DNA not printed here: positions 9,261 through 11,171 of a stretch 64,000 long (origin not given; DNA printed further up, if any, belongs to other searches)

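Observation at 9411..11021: Unusual single-polypeptide fusion of an MBL-fold hydrolase domain with a C-terminal Rieske [2Fe-2S] domain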

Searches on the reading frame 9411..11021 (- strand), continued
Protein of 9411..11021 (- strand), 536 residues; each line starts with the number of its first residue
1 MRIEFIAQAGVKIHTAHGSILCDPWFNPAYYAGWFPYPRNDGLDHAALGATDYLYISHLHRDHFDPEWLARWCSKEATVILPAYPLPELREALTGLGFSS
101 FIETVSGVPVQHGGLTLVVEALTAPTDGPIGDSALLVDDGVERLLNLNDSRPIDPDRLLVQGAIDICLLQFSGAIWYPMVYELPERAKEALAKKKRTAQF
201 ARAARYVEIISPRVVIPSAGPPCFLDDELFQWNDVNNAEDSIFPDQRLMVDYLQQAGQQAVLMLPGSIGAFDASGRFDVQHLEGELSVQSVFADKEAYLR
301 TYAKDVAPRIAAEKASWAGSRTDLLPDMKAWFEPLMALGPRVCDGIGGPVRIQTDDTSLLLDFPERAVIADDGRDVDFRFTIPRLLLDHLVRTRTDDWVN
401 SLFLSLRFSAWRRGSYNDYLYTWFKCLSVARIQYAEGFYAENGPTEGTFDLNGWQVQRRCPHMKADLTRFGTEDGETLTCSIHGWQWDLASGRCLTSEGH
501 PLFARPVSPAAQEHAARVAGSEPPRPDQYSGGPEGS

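Call 15: find_encoding_contigs(protein=window:9411-11021:-, flank=6000, max_places=4)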
Protein window:9411-11021:- (536 aa): 9 contigs read that carry it; 4 places shown.
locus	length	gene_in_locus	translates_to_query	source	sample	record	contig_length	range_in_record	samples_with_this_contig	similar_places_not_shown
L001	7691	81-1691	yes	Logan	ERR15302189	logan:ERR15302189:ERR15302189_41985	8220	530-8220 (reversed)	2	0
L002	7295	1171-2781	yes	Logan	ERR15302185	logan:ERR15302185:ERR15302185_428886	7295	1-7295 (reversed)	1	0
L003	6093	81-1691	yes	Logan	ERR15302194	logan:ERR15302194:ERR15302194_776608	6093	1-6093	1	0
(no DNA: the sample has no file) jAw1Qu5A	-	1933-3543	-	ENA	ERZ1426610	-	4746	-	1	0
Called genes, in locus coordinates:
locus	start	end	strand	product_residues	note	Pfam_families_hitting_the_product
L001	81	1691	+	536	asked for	PF25451:SCP2_Rv3818, PF00355:Rieske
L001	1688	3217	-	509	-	PF01225:Mur_ligase, PF08245:Mur_ligase_M, PF02875:Mur_ligase_C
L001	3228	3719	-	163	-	PF04461:YajQ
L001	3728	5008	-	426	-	PF12844:HTH_19 (weak), PF13413:HTH_25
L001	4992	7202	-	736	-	PF17854:FtsK_alpha, PF01580:FtsK_SpoIIIE, PF09397:FtsK_gamma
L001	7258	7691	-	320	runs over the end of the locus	?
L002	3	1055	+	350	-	?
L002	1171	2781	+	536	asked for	PF25451:SCP2_Rv3818, PF00355:Rieske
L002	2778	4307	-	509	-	PF01225:Mur_ligase, PF08245:Mur_ligase_M, PF02875:Mur_ligase_C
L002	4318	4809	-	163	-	PF04461:YajQ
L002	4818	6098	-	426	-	PF12844:HTH_19 (weak), PF13413:HTH_25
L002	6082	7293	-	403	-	?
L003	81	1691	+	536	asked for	PF25451:SCP2_Rv3818, PF00355:Rieske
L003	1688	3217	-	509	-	PF01225:Mur_ligase, PF08245:Mur_ligase_M, PF02875:Mur_ligase_C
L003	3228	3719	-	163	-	PF04461:YajQ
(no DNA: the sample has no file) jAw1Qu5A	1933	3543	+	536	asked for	PF25451:SCP2_Rv3818, PF00355:Rieske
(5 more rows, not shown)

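Call 16: find_encoding_contigs(protein=P0021, flank=6000, max_places=3)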
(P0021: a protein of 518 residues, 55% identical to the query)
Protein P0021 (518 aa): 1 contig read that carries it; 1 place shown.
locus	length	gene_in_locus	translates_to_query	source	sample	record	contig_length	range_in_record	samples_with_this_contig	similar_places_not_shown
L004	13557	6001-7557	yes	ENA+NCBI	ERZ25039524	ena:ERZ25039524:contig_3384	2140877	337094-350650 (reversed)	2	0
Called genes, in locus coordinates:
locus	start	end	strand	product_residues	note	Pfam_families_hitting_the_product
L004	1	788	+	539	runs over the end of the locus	-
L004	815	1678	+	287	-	PF08241:Methyltransf_11, PF08242:Methyltransf_12, PF13649:Methyltransf_25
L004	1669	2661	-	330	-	PF02678:Pirin, PF05726:Pirin_C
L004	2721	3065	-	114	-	PF06108:DUF952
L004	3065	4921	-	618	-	PF02776:TPP_enzyme_N, PF00205:TPP_enzyme_M, PF02775:TPP_enzyme_C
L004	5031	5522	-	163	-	PF04461:YajQ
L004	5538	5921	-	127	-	PF13577:SnoaL_4 (weak), PF12680:SnoaL_2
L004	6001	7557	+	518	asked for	PF13483:Lactamase_B_3 (faint), PF25451:SCP2_Rv3818, PF00355:Rieske (weak)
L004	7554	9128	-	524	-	PF02875:Mur_ligase_C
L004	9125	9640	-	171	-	PF02464:CinA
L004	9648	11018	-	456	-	PF13413:HTH_25, PF09136:Glucodextran_B (weak)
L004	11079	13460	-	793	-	PF17854:FtsK_alpha, PF01580:FtsK_SpoIIIE, PF09397:FtsK_gamma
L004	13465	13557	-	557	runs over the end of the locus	PF00753:Lactamase_B, PF12706:Lactamase_B_2 (weak), PF22505:RNase_J_b_CASP, PF07521:RMMBL, PF17770:RNase_J_C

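Call 20: find_related_loci(query=A1, collection=genome_contigs, flank=8000)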
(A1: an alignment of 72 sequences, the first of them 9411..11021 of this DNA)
Query A1 (536 aa) in genome_contigs; peptide patterns used: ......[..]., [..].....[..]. (x = any residue, [..] = any of these).
467 stretches matched a pattern; 428 encode a relative of the query (tblastn E <= 1e-3); the best 80 are kept; 80 distinct loci.
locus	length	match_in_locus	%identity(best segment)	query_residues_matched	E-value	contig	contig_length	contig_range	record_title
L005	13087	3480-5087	98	1-536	0e+0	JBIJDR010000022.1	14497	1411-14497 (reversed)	MAG: Candidatus Limnocylindrus sp. isolate ME2006-08-22D15_3300044611_group2_bin90 Rohwer_bin1235_scaffold_3118_c1, whol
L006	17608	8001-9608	98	1-536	0e+0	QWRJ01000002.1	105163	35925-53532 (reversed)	MAG: Candidatus Limnocylindrus sp. ZSMar2m-chloro-G89 ZSMar2m-G89-c2, whole genome shotgun sequence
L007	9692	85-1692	90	1-536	0e+0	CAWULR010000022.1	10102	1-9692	MAG: uncultured bacterium isolate SRR1522973_binner13_99_1705335405 genome assembly, contig: ERZ11849543.2158, whole gen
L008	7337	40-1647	90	1-536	0e+0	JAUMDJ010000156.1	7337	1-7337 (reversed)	MAG: Chloroflexota bacterium isolate G_CHLO1 NODE_14499_length_7337_cov_28.346879, whole genome shotgun sequence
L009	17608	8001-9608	88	1-536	0e+0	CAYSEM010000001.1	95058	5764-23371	MAG TPA_asm: uncultured Chloroflexota bacterium isolate SRP193358_co1_546 genome assembly, contig: NODE_263_length_95058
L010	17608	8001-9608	88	1-536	0e+0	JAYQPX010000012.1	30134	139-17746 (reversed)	MAG: Chloroflexota bacterium isolate SD3112_S42.metabat_2.016 NODE_509_length_30134_cov_5.93798, whole genome shotgun se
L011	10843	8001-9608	88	1-536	0e+0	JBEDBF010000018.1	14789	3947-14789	MAG: Chloroflexota bacterium isolate NASQAN2014_035_F_bin.19 scaffold_168, whole genome shotgun sequence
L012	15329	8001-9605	88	1-535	0e+0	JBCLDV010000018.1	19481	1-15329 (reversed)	Candidatus Limnocylindrus sp. isolate SLM_LV1_0208-K18 Node_18_length_19481_cov_79.836900, whole genome shotgun sequence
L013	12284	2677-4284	86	1-536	0e+0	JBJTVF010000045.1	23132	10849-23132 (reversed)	MAG: Candidatus Limnocylindrus sp. isolate samp_4445_metabat2_123 samp_4445_1098406, whole genome shotgun sequence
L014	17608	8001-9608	83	1-536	0e+0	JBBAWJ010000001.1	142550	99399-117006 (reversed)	MAG: Candidatus Limnocylindrus sp. isolate EUL_346 ctg1-EUL_346, whole genome shotgun sequence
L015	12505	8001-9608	83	1-536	0e+0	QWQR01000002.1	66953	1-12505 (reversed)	MAG: Chloroflexi bacterium isolate RE-chloro-G1 RE-G1-c2, whole genome shotgun sequence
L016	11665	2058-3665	82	1-536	0e+0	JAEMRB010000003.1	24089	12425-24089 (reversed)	MAG: Chloroflexota bacterium isolate SupBloom_Metag_048 NODE_1117_length_24089_cov_10.964217, whole genome shotgun seque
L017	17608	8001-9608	83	1-536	0e+0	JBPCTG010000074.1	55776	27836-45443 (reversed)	MAG: Candidatus Limnocylindrus sp. S1Ck117_778801_flag_0_multi_13.9977_len_55776, whole genome shotgun sequence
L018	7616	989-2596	83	1-536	0e+0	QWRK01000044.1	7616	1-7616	MAG: Candidatus Aquidulcis sp. isolate ZSMay5m-chloro-G18 ZSMay5m-G18-c44, whole genome shotgun sequence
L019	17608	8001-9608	82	1-536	0e+0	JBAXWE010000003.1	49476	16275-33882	MAG: bacterium isolate ELA705 MAG705_3, whole genome shotgun sequence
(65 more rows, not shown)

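Call 24: search_protein_representatives(protein=window:9411-11021:-)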
Query: 536 residues. Proteins with E-value up to 0.001 (for the whole library): 2339; up to 1e-10: 1042; up to 1e-30: 274. The best 150 are listed.
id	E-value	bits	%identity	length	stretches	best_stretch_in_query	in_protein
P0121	6.6e-157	540.3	52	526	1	12-515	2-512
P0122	7.7e-156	536.7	49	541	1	1-522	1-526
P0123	2.6e-150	518.5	45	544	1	2-517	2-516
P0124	7.4e-136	470.8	44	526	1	2-510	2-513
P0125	2.8e-129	449.0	44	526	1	1-505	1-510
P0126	3.3e-125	435.6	41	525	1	1-507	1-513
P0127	7.9e-122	424.5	44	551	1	1-505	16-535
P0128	4.7e-119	415.3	44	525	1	1-503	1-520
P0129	3.7e-116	405.7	44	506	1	3-506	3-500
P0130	2.2e-111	389.9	43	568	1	1-518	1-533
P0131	2.4e-111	389.8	42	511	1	4-502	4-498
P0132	8.6e-110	384.7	49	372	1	1-368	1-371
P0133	6.0e-108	378.6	42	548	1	3-527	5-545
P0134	2.2e-104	366.9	47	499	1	1-365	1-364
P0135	9.6e-101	354.9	46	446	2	2-312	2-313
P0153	1.1e-70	255.6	30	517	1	1-507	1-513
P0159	2.1e-68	248.1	36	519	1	3-509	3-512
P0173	2.9e-58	214.6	35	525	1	1-502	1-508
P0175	8.0e-58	213.2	30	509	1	8-504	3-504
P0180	1.3e-55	205.9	36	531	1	3-507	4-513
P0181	3.5e-55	204.4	31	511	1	2-498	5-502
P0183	7.3e-55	203.4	32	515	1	1-497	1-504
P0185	4.4e-54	200.8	32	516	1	1-497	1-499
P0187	4.4e-53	197.5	33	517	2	3-269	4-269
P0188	5.0e-53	197.3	33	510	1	1-500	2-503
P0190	5.7e-53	197.1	34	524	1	5-499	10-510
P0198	2.0e-51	192.0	34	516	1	14-516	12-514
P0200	1.3e-50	189.4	33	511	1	1-498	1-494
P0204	2.3e-50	188.5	33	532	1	1-509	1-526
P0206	3.0e-50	188.1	31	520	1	1-497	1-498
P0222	2.9e-47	178.3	33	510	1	1-508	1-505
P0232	2.3e-46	175.3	34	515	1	1-494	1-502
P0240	5.2e-45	170.9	32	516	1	1-497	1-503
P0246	2.5e-44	168.6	31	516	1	1-498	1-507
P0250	8.8e-44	166.8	33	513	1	3-494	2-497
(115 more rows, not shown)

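Call 25: predict_structure(alignment_id=A1)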
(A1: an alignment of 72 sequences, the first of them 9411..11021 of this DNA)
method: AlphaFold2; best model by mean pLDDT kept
length: 536 residues; sequences in the alignment: 72
mean_pLDDT: 86.7   pTM: 0.80
mean pLDDT of the five models: 86.7, 85.8, 85.4, 84.6, 83.6
residues with pLDDT >= 90: 269; 70-90: 211; 50-70: 48; < 50: 8
segments of 3 or more residues with pLDDT < 50: 531-536
pLDDT, mean of each block of 10 residues (from residue 1): 90 97 80 83 94 92 88 97 89 97 94 95 69 91 87 71 92 68 89 85 88 86 85 88 86 95 95 96 91 93 93 92 97 94 90 97 98 96 95 91 87 86 90 79 60 82 66 87 81 78 85 82 71 36
secondary structure, 60 per line:
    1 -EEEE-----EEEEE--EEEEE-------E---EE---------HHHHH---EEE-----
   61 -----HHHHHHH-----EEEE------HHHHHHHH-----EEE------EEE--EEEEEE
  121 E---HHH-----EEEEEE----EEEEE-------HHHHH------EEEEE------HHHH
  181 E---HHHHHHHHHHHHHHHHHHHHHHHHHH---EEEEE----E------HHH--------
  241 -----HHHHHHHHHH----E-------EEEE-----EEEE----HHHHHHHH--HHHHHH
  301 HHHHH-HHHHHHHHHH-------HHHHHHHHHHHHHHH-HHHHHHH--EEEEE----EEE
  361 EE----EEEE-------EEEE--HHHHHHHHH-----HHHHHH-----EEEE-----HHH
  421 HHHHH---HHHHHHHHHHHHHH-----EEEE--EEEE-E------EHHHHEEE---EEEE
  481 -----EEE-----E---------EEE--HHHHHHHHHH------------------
elements in order: E2-5 E11-15 E18-22 H45-49 E53-55 H66-72 E78-81 H88-95 E101-103 E110-112 E115-121 E133-138 E143-147 H155-159 E166-170 H177-180 H185-210 E214-218 H246-255 E268-271 E277-280 H285-292 H295-305 H307-316 H324-338 H340-346 E349-353 E358-362 E367-370 E378-381 H384-392 H398-403 E409-412 H418-425 H429-442 E448-451 E454-457 H467-470 E471-473 E477-480 E486-488 E504-506 H509-518

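Call 27: list_cluster_members(proteins=[P0126, P0131, P0153, P0159, P0173, P0175, P0181, P0183, P0188, P0200])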
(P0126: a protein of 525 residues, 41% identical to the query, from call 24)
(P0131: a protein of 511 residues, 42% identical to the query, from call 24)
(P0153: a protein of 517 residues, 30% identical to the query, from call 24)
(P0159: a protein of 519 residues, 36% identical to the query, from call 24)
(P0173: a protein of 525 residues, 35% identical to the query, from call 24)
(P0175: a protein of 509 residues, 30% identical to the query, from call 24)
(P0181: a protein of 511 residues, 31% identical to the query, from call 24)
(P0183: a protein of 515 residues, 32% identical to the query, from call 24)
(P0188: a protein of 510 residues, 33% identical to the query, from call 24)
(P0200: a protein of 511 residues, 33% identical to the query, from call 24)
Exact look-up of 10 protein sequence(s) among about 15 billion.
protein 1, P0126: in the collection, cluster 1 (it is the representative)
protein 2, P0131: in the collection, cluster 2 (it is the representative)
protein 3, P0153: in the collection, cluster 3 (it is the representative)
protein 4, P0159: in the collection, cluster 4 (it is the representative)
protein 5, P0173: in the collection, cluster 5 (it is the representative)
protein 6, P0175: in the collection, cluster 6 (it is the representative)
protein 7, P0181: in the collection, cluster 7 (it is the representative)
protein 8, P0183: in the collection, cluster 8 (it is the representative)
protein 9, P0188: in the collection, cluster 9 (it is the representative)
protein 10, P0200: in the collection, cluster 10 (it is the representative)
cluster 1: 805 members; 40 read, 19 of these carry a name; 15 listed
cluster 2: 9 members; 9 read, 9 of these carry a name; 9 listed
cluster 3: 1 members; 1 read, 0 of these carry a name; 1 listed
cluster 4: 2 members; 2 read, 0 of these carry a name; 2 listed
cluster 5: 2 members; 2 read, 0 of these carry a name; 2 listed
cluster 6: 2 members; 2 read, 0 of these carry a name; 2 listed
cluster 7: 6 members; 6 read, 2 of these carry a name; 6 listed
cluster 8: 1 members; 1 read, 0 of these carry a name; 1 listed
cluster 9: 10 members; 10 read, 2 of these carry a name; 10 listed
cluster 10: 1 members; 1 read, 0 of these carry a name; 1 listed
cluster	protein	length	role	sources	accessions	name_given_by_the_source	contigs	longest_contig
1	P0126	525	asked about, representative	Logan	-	-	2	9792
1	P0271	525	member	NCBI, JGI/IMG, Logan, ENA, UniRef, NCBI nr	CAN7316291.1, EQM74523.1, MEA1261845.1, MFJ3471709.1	Rieske 2Fe-2S domain-containing protein [Microbacterium maritypicum] | (2Fe-2S)-binding protein n=1 Tax=Microbacterium maritypicum MF109 TaxID=1333857 ... | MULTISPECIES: Rieske 2Fe-2S domain-containing protein [Microbacterium]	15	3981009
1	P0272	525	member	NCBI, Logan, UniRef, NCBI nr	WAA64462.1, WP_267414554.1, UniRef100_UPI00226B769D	Rieske 2Fe-2S domain-containing protein [Microbacterium oxydans] | Rieske 2Fe-2S domain-containing protein n=1 Tax=Microbacterium oxydans TaxID=82380 ...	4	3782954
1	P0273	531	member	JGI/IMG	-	UDP-MurNAc hydroxylase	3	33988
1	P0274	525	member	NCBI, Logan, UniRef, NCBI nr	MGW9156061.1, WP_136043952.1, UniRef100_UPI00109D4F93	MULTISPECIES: Rieske 2Fe-2S domain-containing protein [unclassified Microbacterium] | Rieske 2Fe-2S domain-containing protein n=1 Tax=unclassified Microbacterium TaxID=2609290 ...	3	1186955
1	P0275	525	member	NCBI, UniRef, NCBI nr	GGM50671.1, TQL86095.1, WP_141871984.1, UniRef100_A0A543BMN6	Rieske 2Fe-2S domain-containing protein [Microbacterium saperdae] | UDP-MurNAc hydroxylase n=1 Tax=Microbacterium saperdae TaxID=69368 RepID=A0A543BMN6_9MICO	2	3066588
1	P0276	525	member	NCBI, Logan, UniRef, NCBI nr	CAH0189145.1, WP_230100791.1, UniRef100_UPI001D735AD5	Putative Rieske 2Fe-2S iron-sulfur protein MSMEG_6410/MSMEI_6242 [Microbacterium sp. Bi98] | Rieske 2Fe-2S domain-containing protein n=1 Tax=Microbacterium sp. Bi98 TaxID=2821116 ... | Rieske 2Fe-2S domain-containing protein [Microbacterium sp. Bi98]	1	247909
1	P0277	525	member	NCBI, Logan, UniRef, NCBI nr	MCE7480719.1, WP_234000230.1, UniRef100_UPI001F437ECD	Rieske 2Fe-2S domain-containing protein [Microbacterium profundi] | Rieske 2Fe-2S domain-containing protein n=1 Tax=Microbacterium profundi TaxID=450380 ...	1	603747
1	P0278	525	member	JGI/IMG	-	UDP-MurNAc hydroxylase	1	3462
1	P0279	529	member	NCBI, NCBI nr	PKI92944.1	(2Fe-2S)-binding protein [Actinomycetales bacterium SN12]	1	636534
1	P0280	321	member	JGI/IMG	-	UDP-MurNAc hydroxylase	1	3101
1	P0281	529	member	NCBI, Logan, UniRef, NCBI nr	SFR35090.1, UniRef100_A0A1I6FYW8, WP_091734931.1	UDP-MurNAc hydroxylase [Microbacterium azadirachtae] | UDP-MurNAc hydroxylase n=1 Tax=Microbacterium azadirachtae TaxID=582680 ... | Rieske 2Fe-2S domain-containing protein [Microbacterium azadirachtae]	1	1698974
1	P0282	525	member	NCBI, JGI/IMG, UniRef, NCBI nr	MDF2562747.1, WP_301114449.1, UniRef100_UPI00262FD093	MAG: (2Fe-2S)-binding protein [Microbacterium sp.] | UDP-MurNAc hydroxylase | Rieske 2Fe-2S domain-containing protein n=1 Tax=Microbacterium sp. TaxID=51671 ...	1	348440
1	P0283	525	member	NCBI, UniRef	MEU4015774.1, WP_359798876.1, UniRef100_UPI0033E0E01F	Rieske 2Fe-2S domain-containing protein [Microbacterium sp. NPDC028030] | Rieske 2Fe-2S domain-containing protein n=1 Tax=Microbacterium sp. NPDC028030 ...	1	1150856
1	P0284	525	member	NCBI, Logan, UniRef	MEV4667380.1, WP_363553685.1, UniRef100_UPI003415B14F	Rieske 2Fe-2S domain-containing protein [Microbacterium sp. LWO12-1.2] | Rieske 2Fe-2S domain-containing protein n=1 Tax=Microbacterium sp. LWO12-1.2 ...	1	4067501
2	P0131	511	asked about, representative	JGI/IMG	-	UDP-MurNAc hydroxylase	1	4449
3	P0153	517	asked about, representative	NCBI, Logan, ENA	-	-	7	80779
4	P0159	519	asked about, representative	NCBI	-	-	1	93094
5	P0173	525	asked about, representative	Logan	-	-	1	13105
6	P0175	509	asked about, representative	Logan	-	-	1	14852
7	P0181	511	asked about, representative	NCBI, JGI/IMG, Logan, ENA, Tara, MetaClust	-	strand:+ start:62 stop:1597 length:1536 start_codon:yes stop_codon:yes gene_type:complete | TARA_048_SRF_0.1-0.22_scaffold154305_1_gene176070 COG2220 K14952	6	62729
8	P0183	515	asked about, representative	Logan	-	-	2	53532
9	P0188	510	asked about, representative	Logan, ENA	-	-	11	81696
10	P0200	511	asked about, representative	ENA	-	-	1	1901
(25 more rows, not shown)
